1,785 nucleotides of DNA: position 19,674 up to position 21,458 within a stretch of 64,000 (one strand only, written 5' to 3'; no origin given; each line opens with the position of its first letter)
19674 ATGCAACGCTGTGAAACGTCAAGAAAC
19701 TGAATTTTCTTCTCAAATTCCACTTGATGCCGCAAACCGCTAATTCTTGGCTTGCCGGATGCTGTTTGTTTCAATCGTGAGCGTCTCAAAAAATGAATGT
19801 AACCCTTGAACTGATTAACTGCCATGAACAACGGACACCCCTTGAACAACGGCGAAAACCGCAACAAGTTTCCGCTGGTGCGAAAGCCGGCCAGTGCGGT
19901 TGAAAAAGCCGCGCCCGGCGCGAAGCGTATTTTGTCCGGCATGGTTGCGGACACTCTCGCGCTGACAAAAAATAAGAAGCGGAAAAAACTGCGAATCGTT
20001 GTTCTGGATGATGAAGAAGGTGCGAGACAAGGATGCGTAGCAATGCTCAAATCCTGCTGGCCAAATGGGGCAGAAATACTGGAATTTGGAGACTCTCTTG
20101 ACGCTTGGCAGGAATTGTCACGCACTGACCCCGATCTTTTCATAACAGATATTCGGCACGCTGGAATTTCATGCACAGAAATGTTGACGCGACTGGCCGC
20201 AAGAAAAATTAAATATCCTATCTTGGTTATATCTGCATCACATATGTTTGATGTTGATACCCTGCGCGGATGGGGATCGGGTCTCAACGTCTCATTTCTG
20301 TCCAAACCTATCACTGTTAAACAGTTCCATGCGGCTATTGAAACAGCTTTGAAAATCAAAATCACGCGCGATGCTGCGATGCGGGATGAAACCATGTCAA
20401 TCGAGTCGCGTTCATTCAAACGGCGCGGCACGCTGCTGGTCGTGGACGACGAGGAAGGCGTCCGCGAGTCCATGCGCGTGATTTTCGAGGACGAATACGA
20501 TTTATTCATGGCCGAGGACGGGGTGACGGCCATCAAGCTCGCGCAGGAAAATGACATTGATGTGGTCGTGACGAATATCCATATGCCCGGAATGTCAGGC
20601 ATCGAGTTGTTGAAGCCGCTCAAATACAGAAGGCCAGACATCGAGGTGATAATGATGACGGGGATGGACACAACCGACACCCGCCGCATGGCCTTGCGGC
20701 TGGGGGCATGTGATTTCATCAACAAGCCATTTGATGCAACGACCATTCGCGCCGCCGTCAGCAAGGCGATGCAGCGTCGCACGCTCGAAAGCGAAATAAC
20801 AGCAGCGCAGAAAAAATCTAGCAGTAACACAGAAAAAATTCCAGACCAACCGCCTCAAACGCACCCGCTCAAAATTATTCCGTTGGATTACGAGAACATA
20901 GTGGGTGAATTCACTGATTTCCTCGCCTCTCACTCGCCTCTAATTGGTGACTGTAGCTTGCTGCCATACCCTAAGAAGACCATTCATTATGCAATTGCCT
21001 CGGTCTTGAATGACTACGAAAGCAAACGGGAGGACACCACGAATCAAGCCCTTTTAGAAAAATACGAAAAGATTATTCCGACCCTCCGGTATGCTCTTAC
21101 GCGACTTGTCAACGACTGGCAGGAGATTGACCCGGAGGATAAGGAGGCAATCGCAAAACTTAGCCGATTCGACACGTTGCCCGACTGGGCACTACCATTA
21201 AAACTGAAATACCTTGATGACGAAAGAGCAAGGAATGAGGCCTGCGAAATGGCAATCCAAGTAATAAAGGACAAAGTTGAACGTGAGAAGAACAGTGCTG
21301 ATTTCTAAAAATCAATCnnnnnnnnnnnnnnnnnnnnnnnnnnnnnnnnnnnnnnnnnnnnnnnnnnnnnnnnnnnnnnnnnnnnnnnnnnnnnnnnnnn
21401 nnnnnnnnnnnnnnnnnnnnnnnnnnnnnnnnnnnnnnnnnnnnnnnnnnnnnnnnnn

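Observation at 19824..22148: Candidate novel two-gene module: REC + pseudo-REC protein with an unknown C-terminal domain, coupled to a coiled-coil J-domain protein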

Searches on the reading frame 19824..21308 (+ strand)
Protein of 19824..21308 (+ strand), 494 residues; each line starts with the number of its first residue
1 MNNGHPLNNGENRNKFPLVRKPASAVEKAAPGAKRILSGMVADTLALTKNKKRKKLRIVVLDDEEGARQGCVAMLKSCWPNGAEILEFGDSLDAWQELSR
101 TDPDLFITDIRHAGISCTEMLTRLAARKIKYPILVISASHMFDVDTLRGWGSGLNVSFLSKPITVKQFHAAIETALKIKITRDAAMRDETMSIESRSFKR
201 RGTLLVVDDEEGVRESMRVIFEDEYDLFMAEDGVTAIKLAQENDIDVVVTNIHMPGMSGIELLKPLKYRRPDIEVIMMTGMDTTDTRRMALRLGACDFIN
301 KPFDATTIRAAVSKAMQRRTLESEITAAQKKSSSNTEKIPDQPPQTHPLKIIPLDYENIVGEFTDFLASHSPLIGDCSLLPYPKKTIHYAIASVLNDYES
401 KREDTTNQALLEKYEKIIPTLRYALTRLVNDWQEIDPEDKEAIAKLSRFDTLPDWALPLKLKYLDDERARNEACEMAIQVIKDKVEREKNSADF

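Call 3: search_protein_families(library=pfam, proteins=[window:19824-21308:+], max_evalue=0.1)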
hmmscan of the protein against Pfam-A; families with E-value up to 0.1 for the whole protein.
window:19824-21308:+ (494 aa): 2 families
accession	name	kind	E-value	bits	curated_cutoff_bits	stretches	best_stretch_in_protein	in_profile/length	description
PF00072.30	Response_reg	-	6.1e-40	136.3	30.2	2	205-312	2-110/111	Response regulator receiver domain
PF21834.1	DUF6894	-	0.069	13.7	24.1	0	465-491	22-48/69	Domain of unknown function (DUF6894)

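Call 4: search_protein_families(library=ncbifam, proteins=[window:19824-21308:+], max_evalue=0.1)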
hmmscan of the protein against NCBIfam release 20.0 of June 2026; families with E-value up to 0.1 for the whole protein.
window:19824-21308:+ (494 aa): 104 families (the best 25 are shown)
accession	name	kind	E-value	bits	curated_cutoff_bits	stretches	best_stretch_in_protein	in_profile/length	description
NF006900.1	PRK09390.1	equivalog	8.1e-34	116.9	255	2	201-327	4-131/203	response regulator FixJ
TIGR01818.1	ntrC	equivalog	9.6e-32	110.4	558.6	2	205-343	2-141/463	nitrogen regulation protein NR(I)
NF008469.0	PRK11361.1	equivalog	3.8e-28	98.4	714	2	202-334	5-138/461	acetoacetate metabolism transcriptional regulator AtoC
NF045505.1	RR_RssB_Pseudo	equivalog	1.8e-27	96.4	700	2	201-328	5-134/394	two-component system response regulator RssB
NF051870.1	NAssimRespRegNtrX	equivalog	3.1e-25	89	600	2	204-338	4-141/452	nitrogen assimilation response regulator NtrX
NF007969.0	PRK10693.1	equivalog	1.8e-24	86.4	329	2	203-343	9-150/337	two-component system response regulator RssB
NF053512.1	nitric_RR_NosR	exception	8.6e-24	84.3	400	1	204-330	1-129/422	response regulator c-di-GMP phosphodiesterase, NosR family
TIGR02154.1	PhoB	equivalog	2.9e-23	82.4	296.2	2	203-325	4-128/226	phosphate regulon transcriptional regulator PhoB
NF045991.1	RespRegCtrARhodob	equivalog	7.7e-23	81.4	350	2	204-320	4-119/224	response regulator transcription factor CtrA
NF053854.1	RespRegPhoBBctds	equivalog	1.5e-22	80.1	270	2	204-334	1-133/225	two-component system response regulator PhoB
NF040689.1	MtrAB_MtrA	equivalog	3.5e-22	78.8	300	2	204-322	1-119/219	MtrAB system response regulator MtrA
NF008176.1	PRK10923.1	equivalog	5.2e-22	78.1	620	2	200-345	2-147/469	nitrogen regulation protein NR(I)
NF001965.0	PRK00742.1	subfamily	7.5e-22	78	293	2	204-337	6-139/357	chemotaxis-specific protein-glutamate methyltransferase CheB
NF040534.1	resp_reg_YycF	equivalog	7.5e-22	77.7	340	2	204-330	3-128/231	response regulator YycF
NF047793.1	ResRegPgtA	equivalog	1.1e-21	77.2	650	2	203-321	7-126/414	two-component system response regulator PgtA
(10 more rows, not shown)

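Call 8: find_encoding_contigs(protein=window:19824-21308:+, flank=6000, max_places=6)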
Protein window:19824-21308:+ (494 aa): 9 contigs read that carry it; 6 places shown.
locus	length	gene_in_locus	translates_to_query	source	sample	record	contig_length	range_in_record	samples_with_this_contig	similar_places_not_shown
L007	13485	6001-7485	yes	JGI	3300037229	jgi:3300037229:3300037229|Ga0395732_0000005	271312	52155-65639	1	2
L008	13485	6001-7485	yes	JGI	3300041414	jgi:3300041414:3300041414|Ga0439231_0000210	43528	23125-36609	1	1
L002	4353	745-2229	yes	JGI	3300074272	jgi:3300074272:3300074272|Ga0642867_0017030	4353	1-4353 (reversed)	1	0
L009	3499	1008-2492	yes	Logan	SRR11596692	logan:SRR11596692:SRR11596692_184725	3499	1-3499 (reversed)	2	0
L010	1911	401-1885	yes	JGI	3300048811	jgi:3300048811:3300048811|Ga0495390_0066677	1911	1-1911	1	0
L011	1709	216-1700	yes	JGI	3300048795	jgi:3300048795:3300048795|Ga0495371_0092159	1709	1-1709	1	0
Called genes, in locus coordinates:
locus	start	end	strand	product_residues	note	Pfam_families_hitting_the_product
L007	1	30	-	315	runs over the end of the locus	PF01555:N6_N4_Mtase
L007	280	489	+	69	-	-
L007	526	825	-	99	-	PF13560:HTH_31, PF01381:HTH_3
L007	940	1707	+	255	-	-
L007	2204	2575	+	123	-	-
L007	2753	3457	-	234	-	PF00215:OMPdecase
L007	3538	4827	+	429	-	PF00815:Histidinol_dh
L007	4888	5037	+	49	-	-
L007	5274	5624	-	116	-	PF05534:HicB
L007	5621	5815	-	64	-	PF07927:HicA_toxin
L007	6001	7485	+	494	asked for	PF00072:Response_reg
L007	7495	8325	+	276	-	-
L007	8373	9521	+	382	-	PF00155:Aminotran_1_2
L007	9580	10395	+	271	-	PF13191:AAA_16, PF13604:AAA_30 (faint), PF13401:AAA_22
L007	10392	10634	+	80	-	-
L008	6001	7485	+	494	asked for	PF00072:Response_reg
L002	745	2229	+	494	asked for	PF00072:Response_reg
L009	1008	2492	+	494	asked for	PF00072:Response_reg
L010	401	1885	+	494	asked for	PF00072:Response_reg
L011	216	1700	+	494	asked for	PF00072:Response_reg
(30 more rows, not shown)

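Call 39: search_protein_families(library=padloc, proteins=[window:19824-21308:+], max_evalue=0.1)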
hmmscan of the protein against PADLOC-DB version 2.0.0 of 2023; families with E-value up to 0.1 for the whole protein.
window:19824-21308:+ (494 aa): 2 families
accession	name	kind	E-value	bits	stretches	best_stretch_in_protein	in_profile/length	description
PDLC04055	PD-T4-6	-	0.00014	18.8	1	190-323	354-490/496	-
PDLC04725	PDC-M60B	-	0.0016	16.3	0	256-283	75-102/158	-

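Call 40: search_protein_families(library=phrogs, proteins=[window:19824-21308:+], max_evalue=0.01)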
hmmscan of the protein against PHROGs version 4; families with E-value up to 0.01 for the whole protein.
window:19824-21308:+ (494 aa): 6 families
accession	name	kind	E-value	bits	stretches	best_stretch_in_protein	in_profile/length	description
phrog_731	-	unknown function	2.3e-37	129.5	2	204-327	4-128/227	-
phrog_5982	-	unknown function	5.6e-36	124.8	2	200-338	867-1007/1030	-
phrog_20458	-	unknown function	1.6e-16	60.8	2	189-317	685-818/829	-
phrog_37855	-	unknown function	5.3e-15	56.2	1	228-338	35-150/278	-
phrog_8810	-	unknown function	1.7e-12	48.5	1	204-336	3-140/245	-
phrog_22245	-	unknown function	1e-07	32.4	1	204-310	6-114/349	-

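Call 53: search_protein_families(library=pfam, alignment_id=A5, max_evalue=0.001)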
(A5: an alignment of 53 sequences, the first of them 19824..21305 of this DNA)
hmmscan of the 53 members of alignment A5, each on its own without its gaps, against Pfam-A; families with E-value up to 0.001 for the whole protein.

A. member 1, window:19824-21305:+ (494 aa): 1 family
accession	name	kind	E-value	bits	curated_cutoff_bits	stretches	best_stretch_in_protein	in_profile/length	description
PF00072.30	Response_reg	-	6.1e-40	136.3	30.2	2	205-312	2-110/111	Response regulator receiver domain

B. families by the number of members that match (of 53 scanned): 30 families (the first 25 are shown)
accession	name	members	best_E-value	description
PF08238.18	Sel1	34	7.1e-137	Sel1 repeat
PF00072.30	Response_reg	18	6.1e-40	Response regulator receiver domain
PF13432.12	TPR_16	12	3.1e-13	Tetratricopeptide repeat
PF23310.1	TPR_27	10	4.8e-08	Plant tetratrico peptide repeats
PF07719.23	TPR_2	8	2.4e-09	Tetratricopeptide repeat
PF20308.4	TPR-S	7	3.9e-15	Tetratricopeptide Repeats-Sensor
PF08289.16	Flu_M1_C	7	9e-14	Influenza Matrix protein (M1) C-terminal domain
PF13414.12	TPR_11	6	3.3e-10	TPR repeat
PF00515.34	TPR_1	6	7.7e-07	Tetratricopeptide repeat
PF13181.12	TPR_8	6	4e-06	Tetratricopeptide repeat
PF13424.12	TPR_12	6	5e-06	Tetratricopeptide repeat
PF13176.12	TPR_7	5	3.8e-07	Tetratricopeptide repeat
PF04212.24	MIT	5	2.2e-06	MIT (microtubule interacting and transport) domain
PF13428.12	TPR_14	4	1.8e-05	Tetratricopeptide repeat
PF22899.2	SMCHD1_S5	3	6.2e-08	SMCHD1, ribosomal S5 domain 2-like domain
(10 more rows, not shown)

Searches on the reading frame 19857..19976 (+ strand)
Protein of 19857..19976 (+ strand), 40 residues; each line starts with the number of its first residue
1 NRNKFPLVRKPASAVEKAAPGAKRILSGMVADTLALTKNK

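Call 94: find_homologous_proteins(query=A7, max_evalue=0.001)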
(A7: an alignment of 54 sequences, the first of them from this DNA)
Query A7 (54 sequences) (40 aa, profile of the alignment): 31 proteins with E <= 0.001 among 545 candidates.
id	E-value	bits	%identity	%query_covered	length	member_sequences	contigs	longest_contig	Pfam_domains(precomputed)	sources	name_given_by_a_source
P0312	2.6e-18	83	79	85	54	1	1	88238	-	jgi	jgi:hypothetical protein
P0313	4.4e-18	82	68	95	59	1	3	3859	-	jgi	jgi:hypothetical protein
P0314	1.7e-17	81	75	90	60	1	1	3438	-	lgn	-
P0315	2.4e-17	80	74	98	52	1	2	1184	-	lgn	-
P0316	2.7e-17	80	58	100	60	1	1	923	-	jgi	-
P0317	3.9e-17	79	64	90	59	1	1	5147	-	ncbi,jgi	jgi:hypothetical protein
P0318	1.5e-16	78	83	75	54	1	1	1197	-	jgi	jgi:hypothetical protein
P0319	2.1e-16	77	74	95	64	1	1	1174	-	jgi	jgi:hypothetical protein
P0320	3.8e-16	76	70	100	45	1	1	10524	-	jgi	jgi:hypothetical protein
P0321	1.3e-15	75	63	100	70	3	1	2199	-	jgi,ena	jgi:hypothetical protein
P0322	1.6e-15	74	71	85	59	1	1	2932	-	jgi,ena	-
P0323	1.0e-14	72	71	88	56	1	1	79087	-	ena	-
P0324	1.6e-14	71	63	100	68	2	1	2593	-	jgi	jgi:hypothetical protein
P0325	1.0e-13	68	55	95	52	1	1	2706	-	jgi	-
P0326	2.2e-13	67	53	95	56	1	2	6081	-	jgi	jgi:hypothetical protein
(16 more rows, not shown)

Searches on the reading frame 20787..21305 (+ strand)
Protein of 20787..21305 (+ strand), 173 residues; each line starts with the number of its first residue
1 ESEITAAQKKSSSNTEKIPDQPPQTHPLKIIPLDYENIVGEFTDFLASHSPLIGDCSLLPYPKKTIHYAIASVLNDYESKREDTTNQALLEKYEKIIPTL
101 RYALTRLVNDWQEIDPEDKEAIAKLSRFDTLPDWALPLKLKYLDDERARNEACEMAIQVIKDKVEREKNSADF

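Call 6: find_homologous_proteins(query=window:20787-21305:+, max_evalue=0.001)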
Query seq(173 aa) (173 aa): 19 proteins with E <= 0.001 among 40 candidates.
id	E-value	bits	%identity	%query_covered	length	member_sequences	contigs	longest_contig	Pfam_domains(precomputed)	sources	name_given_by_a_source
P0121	1.0e-59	219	72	80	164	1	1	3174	-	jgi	jgi:hypothetical protein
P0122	4.1e-58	214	71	80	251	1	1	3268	PF08238.19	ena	-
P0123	8.4e-53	196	69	77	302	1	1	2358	PF08238.19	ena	-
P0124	2.6e-51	191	67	80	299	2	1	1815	PF08238.19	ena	-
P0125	1.1e-50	189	65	80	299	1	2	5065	PF08238.19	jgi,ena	-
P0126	2.0e-47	179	61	79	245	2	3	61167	-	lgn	-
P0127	2.0e-45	172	60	80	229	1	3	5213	-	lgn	-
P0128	2.2e-45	172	62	75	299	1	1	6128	-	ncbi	-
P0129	2.3e-45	172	57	79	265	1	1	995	-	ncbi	-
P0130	5.5e-45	171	63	79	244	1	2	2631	PF08238.19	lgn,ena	-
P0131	3.0e-44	168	46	97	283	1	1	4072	-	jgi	jgi:hypothetical protein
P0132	3.7e-43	165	57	77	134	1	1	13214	-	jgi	jgi:hypothetical protein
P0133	4.8e-43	165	56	79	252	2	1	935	PF08238.19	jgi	jgi:hypothetical protein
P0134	1.9e-40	156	55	79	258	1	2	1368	PF08238.19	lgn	-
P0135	4.1e-40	155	63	65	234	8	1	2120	PF08238.19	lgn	-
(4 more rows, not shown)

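Call 10: search_protein_families(library=pfam, proteins=[P0122, P0125, P0131, P0126, P0128], max_evalue=0.01)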
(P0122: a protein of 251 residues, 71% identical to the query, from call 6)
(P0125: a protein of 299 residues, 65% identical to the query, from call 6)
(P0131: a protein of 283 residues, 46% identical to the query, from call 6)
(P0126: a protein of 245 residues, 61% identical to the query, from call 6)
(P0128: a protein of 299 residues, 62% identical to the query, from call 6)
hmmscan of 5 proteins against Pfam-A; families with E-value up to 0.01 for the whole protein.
P0122 (251 aa): 1 family
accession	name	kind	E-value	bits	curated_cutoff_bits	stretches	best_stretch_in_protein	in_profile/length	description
PF08238.18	Sel1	-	8e-25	86.8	30.7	3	71-101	5-35/36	Sel1 repeat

P0125 (299 aa): 1 family
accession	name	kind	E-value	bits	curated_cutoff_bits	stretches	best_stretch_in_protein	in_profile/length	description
PF08238.18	Sel1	-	1.6e-31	108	30.7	3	116-150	1-35/36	Sel1 repeat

P0131 (283 aa): 0 families

P0126 (245 aa): 0 families

P0128 (299 aa): 2 families
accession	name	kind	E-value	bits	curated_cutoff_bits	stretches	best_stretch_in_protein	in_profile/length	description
PF11802.13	CENP-K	-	0.0077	16.2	27.2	0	35-136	81-183/263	Centromere-associated protein K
PF10224.14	DUF2205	-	0.0097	16.4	26.7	0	58-93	25-60/75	Short coiled-coil protein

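Call 23: search_solved_structures(query=A1, max_evalue=1)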
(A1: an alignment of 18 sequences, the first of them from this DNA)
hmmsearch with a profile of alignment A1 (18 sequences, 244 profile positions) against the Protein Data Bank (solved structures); distinct sequences matched with E-value up to 1: 30.
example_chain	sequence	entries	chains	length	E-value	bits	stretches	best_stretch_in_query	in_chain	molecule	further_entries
4bwr_A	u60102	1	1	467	2.9e-61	210.5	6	4-105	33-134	PROTEIN CORRESPONDING TO LOCUS C5321 FROM CFT073 E.COLI STRAIN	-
6ok3_A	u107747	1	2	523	3.5e-56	193.8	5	4-99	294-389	Sel1 repeat protein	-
6ork_A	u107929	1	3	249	4.1e-40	141.2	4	5-105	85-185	Sel1 repeat protein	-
8sxq_A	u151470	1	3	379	7.7e-40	140.3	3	4-79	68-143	SEL-1 repeat protein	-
6deh_A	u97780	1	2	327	1.5e-36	129.5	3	5-104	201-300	TPR repeat protein, protein-protein interaction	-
6onw_A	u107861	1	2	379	2.7e-25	92.6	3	4-95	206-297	Sel1 repeat protein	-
6ur7_A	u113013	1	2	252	1.1e-24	90.7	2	4-100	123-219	Sel1 repeat family protein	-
9uav_C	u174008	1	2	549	2e-20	76.7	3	6-96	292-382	Protein sel-1 homolog 1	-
8ket_C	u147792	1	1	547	2.3e-20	76.5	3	6-96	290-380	Protein sel-1 homolog 1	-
6orc_A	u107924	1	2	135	3e-20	76.1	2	4-101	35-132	Sel1 repeat protein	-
8kes_D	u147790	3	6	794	6.2e-20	75.1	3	6-96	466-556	Protein sel-1 homolog 1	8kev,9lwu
9og0_C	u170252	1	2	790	1.7e-19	73.7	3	6-111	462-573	Protein sel-1 homolog 1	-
1ouv_A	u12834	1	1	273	2e-15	60.3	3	4-92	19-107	conserved hypothetical secreted protein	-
8d9x_A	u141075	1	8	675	3.5e-12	49.7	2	5-99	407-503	Maltodextrin-binding protein,DAP3-binding cell death enhancer 1 short form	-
5b26_A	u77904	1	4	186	2.4e-10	43.7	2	3-93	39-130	Protein sel-1 homolog 1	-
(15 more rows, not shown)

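Call 30: predict_structure(alignment_id=A1)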
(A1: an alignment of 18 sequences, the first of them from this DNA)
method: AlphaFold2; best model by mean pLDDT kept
length: 147 residues; sequences in the alignment: 18
mean_pLDDT: 90.6   pTM: 0.82
mean pLDDT of the five models: 90.6, 89.7, 87.8, 73.2, 68.4
residues with pLDDT >= 90: 124; 70-90: 14; 50-70: 4; < 50: 5
segments of 3 or more residues with pLDDT < 50: 1-5
pLDDT, mean of each block of 10 residues (from residue 1): 58 94 92 95 95 94 94 95 96 94 93 94 93 91 75
secondary structure, 60 per line:
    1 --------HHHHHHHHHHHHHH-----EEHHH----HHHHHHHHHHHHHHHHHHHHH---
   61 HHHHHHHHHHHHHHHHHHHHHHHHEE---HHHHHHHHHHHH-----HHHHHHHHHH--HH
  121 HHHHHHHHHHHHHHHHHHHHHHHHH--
elements in order: H9-22 H37-57 H61-84 H90-101 H107-116 H119-145
